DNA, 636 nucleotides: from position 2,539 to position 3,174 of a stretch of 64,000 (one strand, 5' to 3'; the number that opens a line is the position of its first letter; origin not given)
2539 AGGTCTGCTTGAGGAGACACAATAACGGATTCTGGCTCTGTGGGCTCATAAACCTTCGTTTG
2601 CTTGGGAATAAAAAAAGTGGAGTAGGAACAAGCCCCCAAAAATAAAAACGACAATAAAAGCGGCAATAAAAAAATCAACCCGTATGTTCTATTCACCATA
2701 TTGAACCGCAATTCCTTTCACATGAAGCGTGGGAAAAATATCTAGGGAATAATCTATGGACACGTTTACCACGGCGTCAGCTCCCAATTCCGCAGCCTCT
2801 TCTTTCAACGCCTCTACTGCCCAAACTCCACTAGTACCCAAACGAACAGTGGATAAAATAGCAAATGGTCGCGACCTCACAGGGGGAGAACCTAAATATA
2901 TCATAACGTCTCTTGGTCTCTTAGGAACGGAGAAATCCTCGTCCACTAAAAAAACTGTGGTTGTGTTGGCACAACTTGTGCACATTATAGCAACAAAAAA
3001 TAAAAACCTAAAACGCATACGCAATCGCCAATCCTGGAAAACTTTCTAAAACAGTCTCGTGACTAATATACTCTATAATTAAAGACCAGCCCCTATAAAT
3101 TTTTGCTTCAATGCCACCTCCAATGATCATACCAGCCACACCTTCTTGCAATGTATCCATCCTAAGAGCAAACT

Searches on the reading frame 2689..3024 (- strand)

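Call 66: search_protein_families(library=pfam, proteins=[window:2689-3024:-], max_evalue=0.01)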
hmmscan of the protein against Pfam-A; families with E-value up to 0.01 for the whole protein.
window:2689-3024:- (111 aa): 1 family
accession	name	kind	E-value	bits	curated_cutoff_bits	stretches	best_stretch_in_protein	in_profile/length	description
PF01906.23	YbjQ_1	-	7.6e-05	23.7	23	1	69-93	61-85/103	Putative heavy-metal-binding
